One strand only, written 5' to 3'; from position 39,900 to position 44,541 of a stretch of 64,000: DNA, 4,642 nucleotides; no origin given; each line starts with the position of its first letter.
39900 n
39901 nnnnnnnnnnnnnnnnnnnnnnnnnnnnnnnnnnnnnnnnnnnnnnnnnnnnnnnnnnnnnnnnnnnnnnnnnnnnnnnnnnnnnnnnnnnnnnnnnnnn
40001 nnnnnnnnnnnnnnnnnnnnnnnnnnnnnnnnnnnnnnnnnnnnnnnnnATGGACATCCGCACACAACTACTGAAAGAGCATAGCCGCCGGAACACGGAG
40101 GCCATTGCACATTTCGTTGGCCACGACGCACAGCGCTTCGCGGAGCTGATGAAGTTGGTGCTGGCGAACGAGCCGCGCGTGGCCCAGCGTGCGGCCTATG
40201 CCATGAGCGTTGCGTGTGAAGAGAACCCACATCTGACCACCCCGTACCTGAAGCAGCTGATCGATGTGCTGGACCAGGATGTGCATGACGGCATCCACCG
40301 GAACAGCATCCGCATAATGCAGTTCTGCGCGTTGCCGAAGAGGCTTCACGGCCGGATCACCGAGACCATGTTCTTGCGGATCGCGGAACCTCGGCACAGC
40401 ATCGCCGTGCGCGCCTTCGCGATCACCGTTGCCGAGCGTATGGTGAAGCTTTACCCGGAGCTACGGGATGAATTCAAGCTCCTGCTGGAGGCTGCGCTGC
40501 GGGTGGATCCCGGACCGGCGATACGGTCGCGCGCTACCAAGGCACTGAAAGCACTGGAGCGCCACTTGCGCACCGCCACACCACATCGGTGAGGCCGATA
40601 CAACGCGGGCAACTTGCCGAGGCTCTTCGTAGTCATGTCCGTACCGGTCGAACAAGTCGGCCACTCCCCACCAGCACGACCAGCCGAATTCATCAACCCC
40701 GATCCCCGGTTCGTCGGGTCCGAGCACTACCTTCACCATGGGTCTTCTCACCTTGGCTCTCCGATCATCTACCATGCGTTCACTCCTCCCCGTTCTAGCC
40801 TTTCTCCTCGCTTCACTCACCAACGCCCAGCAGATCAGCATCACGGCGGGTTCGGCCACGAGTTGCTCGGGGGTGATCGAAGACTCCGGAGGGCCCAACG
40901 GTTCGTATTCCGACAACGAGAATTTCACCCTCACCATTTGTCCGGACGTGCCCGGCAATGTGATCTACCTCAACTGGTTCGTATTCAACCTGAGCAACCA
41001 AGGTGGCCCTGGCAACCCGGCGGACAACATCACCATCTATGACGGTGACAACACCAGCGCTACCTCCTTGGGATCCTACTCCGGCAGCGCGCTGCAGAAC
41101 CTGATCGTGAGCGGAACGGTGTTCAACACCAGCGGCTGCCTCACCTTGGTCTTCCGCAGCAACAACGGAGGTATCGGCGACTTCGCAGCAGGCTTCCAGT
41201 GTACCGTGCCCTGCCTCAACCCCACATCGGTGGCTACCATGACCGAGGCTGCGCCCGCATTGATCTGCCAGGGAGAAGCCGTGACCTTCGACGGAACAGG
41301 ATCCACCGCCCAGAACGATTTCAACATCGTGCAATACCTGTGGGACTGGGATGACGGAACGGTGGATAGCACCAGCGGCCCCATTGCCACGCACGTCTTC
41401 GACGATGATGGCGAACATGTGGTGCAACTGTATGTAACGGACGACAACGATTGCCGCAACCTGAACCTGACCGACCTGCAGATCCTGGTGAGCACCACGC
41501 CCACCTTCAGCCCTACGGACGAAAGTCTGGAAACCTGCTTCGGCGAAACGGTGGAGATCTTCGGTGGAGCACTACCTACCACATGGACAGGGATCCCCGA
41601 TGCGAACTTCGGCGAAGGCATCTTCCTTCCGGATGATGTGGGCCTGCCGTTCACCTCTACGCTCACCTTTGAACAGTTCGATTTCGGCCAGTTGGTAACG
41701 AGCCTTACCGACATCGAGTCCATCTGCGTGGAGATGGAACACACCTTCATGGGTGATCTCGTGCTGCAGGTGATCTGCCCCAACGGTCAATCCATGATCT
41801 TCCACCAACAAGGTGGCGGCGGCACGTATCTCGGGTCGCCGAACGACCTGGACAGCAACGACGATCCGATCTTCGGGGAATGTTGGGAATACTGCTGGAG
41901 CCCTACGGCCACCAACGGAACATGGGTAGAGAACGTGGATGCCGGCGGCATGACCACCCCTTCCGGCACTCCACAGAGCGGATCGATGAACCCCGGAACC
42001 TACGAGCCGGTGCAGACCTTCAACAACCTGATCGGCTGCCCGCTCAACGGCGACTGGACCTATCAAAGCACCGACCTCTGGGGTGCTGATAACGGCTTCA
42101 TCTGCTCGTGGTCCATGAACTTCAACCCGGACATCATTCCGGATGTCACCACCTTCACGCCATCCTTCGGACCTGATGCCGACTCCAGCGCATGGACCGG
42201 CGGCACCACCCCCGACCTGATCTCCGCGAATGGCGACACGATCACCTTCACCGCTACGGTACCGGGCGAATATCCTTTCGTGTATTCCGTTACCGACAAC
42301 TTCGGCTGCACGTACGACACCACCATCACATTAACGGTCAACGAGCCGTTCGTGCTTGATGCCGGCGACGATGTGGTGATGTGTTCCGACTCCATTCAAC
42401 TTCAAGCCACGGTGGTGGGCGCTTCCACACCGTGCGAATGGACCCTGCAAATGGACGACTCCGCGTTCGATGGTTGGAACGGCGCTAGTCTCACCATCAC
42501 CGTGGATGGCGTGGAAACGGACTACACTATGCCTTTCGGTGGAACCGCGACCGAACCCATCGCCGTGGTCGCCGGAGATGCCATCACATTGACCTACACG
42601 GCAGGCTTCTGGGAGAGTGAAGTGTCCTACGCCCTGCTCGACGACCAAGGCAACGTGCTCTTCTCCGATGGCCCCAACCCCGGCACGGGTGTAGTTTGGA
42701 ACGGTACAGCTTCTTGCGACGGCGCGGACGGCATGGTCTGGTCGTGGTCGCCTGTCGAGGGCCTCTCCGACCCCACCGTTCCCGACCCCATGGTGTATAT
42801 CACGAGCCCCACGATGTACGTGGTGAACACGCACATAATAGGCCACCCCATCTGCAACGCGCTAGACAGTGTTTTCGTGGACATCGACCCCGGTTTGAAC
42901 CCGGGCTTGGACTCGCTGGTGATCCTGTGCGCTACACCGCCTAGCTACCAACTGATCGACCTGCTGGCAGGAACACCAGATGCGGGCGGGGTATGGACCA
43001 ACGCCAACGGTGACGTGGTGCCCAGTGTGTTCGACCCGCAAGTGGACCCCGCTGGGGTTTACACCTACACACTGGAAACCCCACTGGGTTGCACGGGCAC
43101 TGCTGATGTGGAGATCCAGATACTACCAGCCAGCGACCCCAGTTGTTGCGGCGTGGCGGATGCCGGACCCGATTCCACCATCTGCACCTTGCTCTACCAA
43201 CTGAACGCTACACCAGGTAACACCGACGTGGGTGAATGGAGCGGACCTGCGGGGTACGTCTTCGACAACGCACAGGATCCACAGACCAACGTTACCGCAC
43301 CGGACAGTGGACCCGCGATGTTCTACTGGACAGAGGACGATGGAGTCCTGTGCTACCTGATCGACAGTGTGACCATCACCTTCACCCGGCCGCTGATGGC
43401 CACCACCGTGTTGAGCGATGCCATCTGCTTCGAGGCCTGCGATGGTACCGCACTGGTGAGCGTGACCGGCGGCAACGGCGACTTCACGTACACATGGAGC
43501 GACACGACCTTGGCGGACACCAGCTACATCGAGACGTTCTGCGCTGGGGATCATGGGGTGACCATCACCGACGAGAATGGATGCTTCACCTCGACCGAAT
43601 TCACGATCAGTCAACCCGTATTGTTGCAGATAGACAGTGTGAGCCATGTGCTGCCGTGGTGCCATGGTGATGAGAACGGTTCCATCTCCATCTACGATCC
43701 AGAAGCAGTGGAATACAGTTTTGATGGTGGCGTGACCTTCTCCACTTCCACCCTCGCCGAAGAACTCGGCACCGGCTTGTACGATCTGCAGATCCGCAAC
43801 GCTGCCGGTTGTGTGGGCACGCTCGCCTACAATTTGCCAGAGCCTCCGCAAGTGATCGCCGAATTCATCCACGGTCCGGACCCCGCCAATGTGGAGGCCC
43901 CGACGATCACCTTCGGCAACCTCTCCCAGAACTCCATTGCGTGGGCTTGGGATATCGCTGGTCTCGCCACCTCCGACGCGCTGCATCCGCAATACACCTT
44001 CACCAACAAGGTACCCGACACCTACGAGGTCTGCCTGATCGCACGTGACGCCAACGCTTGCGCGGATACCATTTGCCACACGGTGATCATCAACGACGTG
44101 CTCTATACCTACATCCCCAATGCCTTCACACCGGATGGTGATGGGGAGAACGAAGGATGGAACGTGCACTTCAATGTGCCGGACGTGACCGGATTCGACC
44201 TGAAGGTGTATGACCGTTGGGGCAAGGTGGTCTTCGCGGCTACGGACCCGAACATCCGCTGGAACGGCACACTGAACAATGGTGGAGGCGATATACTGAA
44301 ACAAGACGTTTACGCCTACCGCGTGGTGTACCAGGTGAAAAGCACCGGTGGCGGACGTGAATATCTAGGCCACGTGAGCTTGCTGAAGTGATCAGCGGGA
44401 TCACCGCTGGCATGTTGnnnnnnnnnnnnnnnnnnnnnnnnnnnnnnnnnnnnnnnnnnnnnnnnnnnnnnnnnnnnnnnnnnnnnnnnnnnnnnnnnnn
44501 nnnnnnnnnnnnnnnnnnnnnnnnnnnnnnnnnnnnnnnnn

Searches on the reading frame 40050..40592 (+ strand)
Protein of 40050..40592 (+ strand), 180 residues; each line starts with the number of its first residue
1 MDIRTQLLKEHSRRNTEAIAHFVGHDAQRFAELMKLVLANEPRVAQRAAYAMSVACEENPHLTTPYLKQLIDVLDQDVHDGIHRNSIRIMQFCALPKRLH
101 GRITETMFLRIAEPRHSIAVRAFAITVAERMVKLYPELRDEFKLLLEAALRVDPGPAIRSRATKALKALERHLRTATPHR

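Call 29: search_protein_families(library=pfam, proteins=[window:40050-40592:+], max_evalue=0.001)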
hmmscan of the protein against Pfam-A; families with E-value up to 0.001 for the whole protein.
window:40050-40592:+ (180 aa): 1 family
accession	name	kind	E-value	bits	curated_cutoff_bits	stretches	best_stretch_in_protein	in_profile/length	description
PF13513.12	HEAT_EZ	-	0.00054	20.9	27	0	42-75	1-34/55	HEAT-like repeat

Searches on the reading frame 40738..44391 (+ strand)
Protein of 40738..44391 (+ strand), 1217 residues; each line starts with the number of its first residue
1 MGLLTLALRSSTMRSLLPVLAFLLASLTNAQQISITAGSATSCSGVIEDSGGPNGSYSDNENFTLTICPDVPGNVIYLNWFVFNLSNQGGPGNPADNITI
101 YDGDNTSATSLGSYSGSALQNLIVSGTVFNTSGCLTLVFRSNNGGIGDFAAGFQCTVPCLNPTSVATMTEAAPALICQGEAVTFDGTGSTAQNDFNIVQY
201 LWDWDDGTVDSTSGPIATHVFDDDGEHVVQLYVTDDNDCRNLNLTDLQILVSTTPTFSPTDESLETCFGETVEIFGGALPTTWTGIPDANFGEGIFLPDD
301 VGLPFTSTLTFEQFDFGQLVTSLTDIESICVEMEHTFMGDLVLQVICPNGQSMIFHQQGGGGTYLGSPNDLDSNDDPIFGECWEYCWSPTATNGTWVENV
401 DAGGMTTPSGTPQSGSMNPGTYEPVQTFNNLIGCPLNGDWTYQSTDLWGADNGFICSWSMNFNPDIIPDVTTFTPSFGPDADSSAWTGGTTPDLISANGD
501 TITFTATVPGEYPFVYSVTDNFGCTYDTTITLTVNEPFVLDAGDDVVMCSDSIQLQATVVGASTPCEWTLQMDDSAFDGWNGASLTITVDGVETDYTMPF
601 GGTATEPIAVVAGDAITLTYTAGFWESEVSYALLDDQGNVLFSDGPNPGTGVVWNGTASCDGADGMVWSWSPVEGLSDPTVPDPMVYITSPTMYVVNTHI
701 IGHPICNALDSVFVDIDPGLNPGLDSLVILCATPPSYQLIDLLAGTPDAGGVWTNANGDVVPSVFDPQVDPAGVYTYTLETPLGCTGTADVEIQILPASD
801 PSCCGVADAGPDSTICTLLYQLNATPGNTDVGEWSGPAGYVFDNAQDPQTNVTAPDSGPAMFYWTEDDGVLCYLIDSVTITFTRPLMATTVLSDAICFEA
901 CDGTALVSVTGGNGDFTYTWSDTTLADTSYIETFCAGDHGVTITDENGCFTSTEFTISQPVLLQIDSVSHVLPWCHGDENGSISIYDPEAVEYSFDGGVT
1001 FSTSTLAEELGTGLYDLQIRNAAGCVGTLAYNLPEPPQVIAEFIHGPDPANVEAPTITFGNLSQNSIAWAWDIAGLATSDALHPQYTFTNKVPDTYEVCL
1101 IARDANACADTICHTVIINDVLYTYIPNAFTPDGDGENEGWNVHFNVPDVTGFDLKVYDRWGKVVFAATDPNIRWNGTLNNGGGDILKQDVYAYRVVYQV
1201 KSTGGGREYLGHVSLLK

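Call 29: search_protein_families(library=pfam, proteins=[window:40738-44391:+], max_evalue=0.001)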
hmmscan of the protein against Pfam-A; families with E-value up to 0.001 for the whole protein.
window:40738-44391:+ (1217 aa): 6 families
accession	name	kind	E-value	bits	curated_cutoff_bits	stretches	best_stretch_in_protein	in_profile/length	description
PF18911.6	PKD_4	-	1.6e-16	60.5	27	1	171-241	9-76/85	PKD domain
PF13585.12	CHU_C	-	6.1e-14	52.4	27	1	1126-1202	3-73/86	CHU_C Type IX secretion signal domain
PF00801.26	PKD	-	5.1e-09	36.4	23.5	1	172-237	7-69/80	PKD domain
PF13573.12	SprB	-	1.6e-06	28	28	1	889-922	1-34/37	SprB repeat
PF22352.2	K319L-like_PKD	-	3.7e-06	27.3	27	0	489-534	38-84/84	K319L-like, PKD domain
PF01483.27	P_proprotein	-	4.2e-05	24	21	0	331-361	8-38/86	Proprotein convertase P-domain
